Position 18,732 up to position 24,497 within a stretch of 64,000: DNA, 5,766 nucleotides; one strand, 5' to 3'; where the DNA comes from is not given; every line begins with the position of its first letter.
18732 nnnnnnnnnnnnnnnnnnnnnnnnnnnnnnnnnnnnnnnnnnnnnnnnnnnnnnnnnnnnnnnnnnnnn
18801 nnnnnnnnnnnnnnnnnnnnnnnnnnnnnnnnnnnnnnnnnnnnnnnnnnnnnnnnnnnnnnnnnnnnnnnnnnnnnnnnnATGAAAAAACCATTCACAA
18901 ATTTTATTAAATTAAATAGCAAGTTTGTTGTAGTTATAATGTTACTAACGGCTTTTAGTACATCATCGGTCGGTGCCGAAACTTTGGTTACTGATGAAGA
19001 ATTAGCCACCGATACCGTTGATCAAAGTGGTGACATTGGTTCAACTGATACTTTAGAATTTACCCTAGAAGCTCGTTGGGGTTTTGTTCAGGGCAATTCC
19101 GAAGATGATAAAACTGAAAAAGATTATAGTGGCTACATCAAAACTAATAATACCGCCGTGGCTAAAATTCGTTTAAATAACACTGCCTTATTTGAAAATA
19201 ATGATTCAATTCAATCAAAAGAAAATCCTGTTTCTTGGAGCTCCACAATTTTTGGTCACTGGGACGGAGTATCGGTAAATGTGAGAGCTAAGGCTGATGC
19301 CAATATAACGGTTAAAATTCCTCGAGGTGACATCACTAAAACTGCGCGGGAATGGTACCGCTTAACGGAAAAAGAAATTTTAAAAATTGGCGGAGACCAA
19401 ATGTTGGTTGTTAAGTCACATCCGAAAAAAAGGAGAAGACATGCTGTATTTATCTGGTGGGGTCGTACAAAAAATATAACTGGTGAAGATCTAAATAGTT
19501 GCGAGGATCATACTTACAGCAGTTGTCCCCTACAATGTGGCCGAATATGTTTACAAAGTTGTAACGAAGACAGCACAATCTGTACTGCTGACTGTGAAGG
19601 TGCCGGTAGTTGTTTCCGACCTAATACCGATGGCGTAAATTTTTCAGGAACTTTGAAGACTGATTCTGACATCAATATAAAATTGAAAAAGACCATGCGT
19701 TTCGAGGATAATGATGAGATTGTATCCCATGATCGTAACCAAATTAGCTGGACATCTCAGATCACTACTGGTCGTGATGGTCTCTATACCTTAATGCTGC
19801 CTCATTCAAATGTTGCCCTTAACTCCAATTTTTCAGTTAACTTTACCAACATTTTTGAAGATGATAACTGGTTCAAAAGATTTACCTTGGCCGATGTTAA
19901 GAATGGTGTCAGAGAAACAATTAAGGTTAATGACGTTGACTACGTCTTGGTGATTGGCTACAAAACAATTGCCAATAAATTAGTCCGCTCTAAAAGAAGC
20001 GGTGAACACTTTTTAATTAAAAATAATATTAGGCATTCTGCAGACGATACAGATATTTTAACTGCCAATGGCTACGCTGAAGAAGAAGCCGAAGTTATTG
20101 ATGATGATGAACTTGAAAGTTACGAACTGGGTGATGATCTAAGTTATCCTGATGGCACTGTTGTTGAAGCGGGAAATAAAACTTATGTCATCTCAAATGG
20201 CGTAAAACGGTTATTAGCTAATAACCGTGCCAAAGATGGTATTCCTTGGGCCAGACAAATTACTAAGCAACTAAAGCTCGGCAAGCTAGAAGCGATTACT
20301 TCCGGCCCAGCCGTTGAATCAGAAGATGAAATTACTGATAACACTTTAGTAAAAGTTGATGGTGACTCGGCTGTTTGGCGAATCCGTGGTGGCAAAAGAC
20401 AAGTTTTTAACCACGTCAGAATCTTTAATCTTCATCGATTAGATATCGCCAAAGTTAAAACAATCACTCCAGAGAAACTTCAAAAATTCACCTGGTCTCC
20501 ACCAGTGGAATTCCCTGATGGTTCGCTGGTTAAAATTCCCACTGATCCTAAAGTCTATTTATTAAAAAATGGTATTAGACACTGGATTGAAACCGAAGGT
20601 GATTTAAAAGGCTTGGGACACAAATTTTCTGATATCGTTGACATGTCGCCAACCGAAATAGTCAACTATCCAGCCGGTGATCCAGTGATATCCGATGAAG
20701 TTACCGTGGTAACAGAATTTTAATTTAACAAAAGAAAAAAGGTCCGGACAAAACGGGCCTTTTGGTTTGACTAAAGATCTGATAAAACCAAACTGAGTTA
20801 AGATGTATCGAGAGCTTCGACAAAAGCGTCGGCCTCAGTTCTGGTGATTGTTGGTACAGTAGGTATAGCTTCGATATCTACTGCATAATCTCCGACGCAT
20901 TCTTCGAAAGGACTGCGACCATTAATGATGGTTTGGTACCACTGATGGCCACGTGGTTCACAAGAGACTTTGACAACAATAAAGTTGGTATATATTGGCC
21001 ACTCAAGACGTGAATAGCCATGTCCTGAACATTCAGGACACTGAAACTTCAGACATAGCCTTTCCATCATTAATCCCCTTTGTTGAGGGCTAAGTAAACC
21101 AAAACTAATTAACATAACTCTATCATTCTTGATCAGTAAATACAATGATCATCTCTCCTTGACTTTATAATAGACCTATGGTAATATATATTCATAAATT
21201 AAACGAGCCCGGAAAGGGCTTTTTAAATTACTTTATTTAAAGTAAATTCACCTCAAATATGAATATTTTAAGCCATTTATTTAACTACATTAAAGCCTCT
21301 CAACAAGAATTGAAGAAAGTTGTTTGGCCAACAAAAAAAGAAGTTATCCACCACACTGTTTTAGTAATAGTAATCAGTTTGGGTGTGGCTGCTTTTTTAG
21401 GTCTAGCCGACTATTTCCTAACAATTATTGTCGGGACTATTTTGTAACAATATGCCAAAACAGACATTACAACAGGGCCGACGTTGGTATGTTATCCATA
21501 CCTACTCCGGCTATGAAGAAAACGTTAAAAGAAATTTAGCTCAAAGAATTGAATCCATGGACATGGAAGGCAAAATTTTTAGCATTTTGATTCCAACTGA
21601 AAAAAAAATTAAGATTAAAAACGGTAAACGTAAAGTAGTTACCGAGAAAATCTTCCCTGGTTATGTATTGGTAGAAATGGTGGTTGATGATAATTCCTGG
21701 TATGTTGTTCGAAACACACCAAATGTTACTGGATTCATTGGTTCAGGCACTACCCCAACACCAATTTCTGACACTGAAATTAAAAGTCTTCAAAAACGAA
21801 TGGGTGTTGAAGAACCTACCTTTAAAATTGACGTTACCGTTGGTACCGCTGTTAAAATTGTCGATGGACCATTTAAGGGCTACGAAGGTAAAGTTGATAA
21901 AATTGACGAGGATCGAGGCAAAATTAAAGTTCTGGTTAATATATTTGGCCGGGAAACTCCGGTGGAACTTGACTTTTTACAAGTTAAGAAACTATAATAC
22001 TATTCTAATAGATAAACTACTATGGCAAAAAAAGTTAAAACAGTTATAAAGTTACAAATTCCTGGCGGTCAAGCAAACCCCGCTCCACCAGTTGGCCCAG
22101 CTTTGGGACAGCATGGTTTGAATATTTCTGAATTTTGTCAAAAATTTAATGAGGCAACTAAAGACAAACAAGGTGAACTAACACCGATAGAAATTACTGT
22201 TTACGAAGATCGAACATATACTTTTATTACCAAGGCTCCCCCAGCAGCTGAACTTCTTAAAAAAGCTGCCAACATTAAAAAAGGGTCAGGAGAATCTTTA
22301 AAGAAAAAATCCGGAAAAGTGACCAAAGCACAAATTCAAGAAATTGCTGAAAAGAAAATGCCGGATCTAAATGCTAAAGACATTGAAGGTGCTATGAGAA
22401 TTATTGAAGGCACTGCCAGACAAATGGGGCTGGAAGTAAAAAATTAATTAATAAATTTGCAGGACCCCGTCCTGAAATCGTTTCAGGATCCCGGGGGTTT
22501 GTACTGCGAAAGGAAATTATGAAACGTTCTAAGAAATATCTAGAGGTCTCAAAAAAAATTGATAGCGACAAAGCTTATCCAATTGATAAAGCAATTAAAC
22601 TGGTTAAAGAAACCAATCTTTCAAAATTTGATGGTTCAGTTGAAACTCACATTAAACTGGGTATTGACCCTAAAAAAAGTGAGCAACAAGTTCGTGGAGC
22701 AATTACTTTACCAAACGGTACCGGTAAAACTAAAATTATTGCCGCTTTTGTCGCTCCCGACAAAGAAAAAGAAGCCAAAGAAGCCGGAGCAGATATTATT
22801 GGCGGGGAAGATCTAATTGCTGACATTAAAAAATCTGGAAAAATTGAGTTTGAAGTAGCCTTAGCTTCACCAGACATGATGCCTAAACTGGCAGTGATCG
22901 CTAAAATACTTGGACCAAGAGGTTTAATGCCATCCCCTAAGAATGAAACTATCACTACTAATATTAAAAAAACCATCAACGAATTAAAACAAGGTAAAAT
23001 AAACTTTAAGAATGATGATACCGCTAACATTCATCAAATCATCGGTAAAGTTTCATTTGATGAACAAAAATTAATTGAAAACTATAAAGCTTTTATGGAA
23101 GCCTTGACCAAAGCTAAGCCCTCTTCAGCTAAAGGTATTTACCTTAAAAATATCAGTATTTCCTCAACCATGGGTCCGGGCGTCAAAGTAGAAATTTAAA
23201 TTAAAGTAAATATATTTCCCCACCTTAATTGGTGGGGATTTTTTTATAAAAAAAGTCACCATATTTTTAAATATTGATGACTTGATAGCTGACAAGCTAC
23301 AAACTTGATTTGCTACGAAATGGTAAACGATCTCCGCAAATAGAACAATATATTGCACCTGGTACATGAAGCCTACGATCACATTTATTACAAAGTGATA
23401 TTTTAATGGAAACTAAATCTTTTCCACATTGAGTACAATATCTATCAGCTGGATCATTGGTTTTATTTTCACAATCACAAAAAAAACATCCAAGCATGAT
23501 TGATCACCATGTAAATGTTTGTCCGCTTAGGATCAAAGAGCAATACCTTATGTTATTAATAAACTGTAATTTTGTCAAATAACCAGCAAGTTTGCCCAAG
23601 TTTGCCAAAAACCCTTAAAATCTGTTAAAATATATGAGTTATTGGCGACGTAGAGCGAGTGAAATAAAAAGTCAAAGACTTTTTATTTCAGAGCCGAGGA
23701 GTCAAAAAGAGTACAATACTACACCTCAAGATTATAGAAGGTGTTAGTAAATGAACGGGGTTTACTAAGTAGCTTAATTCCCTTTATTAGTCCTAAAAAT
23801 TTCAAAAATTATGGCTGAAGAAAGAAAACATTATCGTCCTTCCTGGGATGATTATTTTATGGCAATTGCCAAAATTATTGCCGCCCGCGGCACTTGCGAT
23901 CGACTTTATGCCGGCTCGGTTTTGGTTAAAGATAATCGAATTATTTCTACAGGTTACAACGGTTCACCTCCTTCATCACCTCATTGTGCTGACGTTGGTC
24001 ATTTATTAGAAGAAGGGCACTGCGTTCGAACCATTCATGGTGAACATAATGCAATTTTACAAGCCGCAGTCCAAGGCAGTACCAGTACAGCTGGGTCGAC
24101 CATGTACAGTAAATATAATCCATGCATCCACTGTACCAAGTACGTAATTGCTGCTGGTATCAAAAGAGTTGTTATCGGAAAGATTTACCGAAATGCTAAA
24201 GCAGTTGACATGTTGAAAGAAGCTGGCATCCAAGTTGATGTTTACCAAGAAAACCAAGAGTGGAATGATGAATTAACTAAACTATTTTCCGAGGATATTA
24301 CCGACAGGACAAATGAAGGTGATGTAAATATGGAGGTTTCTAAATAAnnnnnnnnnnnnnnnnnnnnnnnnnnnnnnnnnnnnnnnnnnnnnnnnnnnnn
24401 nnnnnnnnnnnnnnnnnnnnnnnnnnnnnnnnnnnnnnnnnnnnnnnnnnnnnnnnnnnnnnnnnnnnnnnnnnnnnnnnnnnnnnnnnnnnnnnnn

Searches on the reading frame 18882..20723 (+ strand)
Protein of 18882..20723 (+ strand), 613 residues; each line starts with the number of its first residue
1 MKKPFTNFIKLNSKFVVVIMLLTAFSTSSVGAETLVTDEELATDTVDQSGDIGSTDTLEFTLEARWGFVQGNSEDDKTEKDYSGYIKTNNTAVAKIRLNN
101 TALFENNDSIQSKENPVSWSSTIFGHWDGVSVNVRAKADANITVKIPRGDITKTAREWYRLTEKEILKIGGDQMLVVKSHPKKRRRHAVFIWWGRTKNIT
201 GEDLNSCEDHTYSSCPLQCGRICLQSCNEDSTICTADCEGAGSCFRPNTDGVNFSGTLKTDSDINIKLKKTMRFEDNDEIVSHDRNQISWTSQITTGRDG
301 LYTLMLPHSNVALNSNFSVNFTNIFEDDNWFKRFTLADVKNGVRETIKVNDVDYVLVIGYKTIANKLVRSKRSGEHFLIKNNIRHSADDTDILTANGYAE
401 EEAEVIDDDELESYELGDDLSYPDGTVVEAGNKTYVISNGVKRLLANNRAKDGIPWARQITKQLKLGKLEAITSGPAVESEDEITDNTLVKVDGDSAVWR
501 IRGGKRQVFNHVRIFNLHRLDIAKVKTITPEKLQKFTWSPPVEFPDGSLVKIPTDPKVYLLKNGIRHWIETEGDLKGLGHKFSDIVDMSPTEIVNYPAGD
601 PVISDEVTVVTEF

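Call 13: search_protein_families(library=pfam, proteins=[window:18882-20723:+])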
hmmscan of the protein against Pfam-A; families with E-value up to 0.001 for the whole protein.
window:18882-20723:+ (613 aa): 0 families

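Call 40: find_encoding_contigs(protein=window:18882-20723:+, flank=10000, max_places=10)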
Protein window:18882-20723:+ (613 aa): 5 contigs read that carry it; 4 places shown.
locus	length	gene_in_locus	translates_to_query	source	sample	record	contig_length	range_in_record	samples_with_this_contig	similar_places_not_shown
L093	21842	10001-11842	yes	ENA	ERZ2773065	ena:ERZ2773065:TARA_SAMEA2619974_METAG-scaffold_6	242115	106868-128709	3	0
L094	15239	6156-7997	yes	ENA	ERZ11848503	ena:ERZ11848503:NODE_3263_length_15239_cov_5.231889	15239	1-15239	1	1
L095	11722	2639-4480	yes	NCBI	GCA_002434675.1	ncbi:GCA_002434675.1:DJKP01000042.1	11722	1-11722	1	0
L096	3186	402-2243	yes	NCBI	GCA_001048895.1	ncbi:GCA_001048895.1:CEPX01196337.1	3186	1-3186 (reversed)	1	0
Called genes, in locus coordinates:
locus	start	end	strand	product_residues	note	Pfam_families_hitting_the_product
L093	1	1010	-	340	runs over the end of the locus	PF00044:Gp_dh_N, PF02800:Gp_dh_C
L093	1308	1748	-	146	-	-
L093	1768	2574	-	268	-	PF04468:PSP1, PF28472:PSP1_3rd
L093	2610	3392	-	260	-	PF22566:UBA_8 (weak), PF25025:EF-Ts_N (weak), PF00889:EF_TS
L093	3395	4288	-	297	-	-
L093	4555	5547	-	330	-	-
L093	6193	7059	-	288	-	-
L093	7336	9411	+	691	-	PF02518:HATPase_c, PF00204:DNA_gyraseB, PF01751:Toprim, PF00986:DNA_gyraseB_C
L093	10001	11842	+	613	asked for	-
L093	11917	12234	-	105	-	-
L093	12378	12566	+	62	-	PF00584:SecE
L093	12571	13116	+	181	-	PF02357:NusG, PF00467:KOW (weak)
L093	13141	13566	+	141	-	PF03946:Ribosomal_L11_N, PF00298:Ribosomal_L11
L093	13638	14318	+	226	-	PF00687:Ribosomal_L1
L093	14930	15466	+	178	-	PF00383:dCMP_cyt_deam_1, PF14437:MafB19-deam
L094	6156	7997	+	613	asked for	-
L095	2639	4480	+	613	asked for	-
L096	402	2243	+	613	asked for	-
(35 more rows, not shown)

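Call 45: find_homologous_proteins(query=window:18882-20723:+)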
Query window:18882-20723:+ (613 aa): 12 proteins with E <= 0.001 among 8000 candidates.
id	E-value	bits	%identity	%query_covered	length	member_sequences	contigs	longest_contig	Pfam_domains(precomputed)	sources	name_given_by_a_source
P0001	0.0e+0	1402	100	100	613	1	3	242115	-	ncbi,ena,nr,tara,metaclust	ncbi:MAG: hypothetical protein CMI53_00535 [Parcubacteria group bacterium]|nr:hypothetical protein [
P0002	7.0e-259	879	62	100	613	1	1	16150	-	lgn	-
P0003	3.1e-174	599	48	96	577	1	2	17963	-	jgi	-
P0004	9.0e-173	594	51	94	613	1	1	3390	-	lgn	-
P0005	4.7e-155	536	44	98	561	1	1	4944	-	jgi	jgi:hypothetical protein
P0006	9.8e-123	429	38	97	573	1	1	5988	-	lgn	-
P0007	1.1e-121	426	40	94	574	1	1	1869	-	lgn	-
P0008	1.2e-73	267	33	95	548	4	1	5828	-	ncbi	-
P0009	1.6e-59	220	28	96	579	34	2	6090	-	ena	-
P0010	2.3e-14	71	24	34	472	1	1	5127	-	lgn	-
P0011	5.8e-5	40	27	18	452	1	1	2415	-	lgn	-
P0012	3.1e-4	38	27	19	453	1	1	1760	PF00932.26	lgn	-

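Call 46: find_encoding_contigs(protein=P0002, flank=10000, max_places=5)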
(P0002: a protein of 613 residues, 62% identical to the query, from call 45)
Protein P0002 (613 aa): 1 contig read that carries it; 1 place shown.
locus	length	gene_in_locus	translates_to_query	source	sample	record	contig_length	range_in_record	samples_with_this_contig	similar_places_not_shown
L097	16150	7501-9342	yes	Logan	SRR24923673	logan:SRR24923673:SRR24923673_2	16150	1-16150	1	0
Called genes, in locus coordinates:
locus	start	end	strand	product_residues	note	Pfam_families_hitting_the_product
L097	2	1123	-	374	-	?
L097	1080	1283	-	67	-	-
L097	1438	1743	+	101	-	-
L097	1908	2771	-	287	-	-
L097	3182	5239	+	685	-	PF02518:HATPase_c, PF00204:DNA_gyraseB, PF01751:Toprim, PF00986:DNA_gyraseB_C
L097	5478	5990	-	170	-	-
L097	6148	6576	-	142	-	-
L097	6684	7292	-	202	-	PF24441:DUF7560 (faint), PF25164:CoiA_N (faint)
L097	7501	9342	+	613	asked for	-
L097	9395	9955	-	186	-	-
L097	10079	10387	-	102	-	-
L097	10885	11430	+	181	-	PF02357:NusG, PF00467:KOW (weak)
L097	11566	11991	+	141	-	PF03946:Ribosomal_L11_N, PF00298:Ribosomal_L11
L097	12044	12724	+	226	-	PF00687:Ribosomal_L1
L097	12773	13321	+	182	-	PF00383:dCMP_cyt_deam_1, PF14437:MafB19-deam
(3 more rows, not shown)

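Call 47: find_encoding_contigs(protein=P0003, flank=10000, max_places=5)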
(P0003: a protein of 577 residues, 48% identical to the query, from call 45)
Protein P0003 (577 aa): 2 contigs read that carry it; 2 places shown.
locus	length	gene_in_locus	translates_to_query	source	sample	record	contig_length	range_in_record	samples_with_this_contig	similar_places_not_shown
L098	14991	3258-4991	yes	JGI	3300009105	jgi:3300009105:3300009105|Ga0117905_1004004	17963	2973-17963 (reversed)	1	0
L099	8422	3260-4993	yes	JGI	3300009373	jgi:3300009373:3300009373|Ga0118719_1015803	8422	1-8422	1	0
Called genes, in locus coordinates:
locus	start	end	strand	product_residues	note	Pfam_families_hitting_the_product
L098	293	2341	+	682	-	PF02518:HATPase_c, PF00204:DNA_gyraseB, PF01751:Toprim, PF00986:DNA_gyraseB_C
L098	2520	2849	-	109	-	-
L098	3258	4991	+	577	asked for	-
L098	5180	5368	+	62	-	PF00584:SecE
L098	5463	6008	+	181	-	PF02357:NusG, PF00467:KOW (weak)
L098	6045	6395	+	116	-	PF05635:23S_rRNA_IVP, PF22296:bAvd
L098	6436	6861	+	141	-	PF03946:Ribosomal_L11_N, PF00298:Ribosomal_L11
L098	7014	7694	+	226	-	PF00687:Ribosomal_L1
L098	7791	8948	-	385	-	PF00078:RVT_1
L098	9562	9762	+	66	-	-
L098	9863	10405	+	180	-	PF00383:dCMP_cyt_deam_1, PF14437:MafB19-deam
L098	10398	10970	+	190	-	PF13207:AAA_17, PF13238:AAA_18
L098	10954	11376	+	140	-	PF00692:dUTPase, PF22769:DCD (faint)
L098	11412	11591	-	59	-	-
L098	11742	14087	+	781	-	PF11369:DUF3160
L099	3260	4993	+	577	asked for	-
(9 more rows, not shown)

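Call 75: search_protein_families(library=phrogs, proteins=[window:18882-20723:+], max_evalue=0.01)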
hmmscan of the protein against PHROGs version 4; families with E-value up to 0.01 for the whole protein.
window:18882-20723:+ (613 aa): 1 family
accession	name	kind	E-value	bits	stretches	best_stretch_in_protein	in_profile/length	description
phrog_9616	-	unknown function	1e-07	33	0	490-601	7-116/118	-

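Call 83: find_encoding_contigs(protein=P0004, flank=10000, max_places=3)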
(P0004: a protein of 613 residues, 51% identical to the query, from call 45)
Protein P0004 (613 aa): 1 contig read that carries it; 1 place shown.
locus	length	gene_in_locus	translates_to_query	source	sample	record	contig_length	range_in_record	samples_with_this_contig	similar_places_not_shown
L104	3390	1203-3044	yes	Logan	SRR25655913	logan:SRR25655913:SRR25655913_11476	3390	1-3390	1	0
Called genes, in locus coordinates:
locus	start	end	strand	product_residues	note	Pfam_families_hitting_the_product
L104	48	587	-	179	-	-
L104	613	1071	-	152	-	-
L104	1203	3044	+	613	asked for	-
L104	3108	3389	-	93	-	?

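Call 84: find_encoding_contigs(protein=P0005, flank=10000, max_places=3)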
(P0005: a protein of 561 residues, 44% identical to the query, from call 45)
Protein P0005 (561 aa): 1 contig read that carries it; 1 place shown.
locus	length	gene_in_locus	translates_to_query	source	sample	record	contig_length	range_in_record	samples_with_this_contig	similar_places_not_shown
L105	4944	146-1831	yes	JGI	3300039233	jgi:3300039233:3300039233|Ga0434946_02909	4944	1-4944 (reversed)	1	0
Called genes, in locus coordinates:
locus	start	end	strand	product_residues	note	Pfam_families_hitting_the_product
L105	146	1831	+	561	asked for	-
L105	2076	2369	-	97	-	PF01242:PTPS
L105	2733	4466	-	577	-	PF00501:AMP-binding, PF23562:AMP-binding_C_3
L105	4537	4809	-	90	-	PF12146:Hydrolase_4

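Call 85: find_encoding_contigs(protein=P0006, flank=10000, max_places=3)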
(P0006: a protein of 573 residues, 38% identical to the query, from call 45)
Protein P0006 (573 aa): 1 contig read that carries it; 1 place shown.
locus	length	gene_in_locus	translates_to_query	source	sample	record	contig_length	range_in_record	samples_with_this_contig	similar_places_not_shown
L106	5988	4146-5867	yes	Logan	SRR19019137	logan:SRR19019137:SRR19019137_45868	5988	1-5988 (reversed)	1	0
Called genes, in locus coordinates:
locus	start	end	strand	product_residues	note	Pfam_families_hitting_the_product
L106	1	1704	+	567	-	?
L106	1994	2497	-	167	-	-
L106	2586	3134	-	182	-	-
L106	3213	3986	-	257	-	-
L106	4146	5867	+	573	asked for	-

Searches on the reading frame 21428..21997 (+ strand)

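Call 30: search_protein_families(library=pfam, proteins=[window:21428-21997:+])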
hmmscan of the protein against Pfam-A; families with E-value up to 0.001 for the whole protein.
window:21428-21997:+ (189 aa): 2 families
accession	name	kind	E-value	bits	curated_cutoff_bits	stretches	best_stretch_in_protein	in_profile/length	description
PF02357.24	NusG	-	6.9e-32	110.3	22.2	1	19-121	2-92/93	Transcription termination factor nusG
PF00467.35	KOW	-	6.3e-07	29.4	22.3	1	138-167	1-30/32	KOW motif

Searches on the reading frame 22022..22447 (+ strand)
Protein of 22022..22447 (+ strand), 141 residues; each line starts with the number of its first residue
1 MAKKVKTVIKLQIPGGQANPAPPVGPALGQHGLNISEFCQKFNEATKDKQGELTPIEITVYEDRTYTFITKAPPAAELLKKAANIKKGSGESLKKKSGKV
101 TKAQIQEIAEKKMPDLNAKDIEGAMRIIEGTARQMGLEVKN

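Call 30: search_protein_families(library=pfam, proteins=[window:22022-22447:+])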
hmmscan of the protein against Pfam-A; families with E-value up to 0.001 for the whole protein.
window:22022-22447:+ (141 aa): 2 families
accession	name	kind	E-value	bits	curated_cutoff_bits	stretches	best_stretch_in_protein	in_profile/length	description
PF03946.19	Ribosomal_L11_N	-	4.1e-28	97.4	32.9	1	9-66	1-58/58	Ribosomal protein L11, N-terminal domain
PF00298.24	Ribosomal_L11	-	6.4e-27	94.2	21.4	1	71-139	1-69/69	Ribosomal protein L11, RNA binding domain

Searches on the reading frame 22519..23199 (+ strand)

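Call 30: search_protein_families(library=pfam, proteins=[window:22519-23199:+])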
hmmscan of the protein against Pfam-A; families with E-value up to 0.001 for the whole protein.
window:22519-23199:+ (226 aa): 1 family
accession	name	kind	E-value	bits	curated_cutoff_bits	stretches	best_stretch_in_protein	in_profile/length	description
PF00687.26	Ribosomal_L1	-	2e-59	201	32.2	1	30-220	2-198/198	Ribosomal protein L1p/L10e family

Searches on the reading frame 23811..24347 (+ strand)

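Call 30: search_protein_families(library=pfam, proteins=[window:23811-24347:+])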
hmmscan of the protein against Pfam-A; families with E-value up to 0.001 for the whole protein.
window:23811-24347:+ (178 aa): 2 families
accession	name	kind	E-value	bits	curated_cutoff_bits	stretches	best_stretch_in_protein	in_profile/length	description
PF00383.29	dCMP_cyt_deam_1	-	2.8e-24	85.4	25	1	11-123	2-101/102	Cytidine and deoxycytidylate deaminase zinc-binding region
PF14437.12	MafB19-deam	-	5.4e-16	59.2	27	1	11-155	2-130/142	MafB19-like deaminase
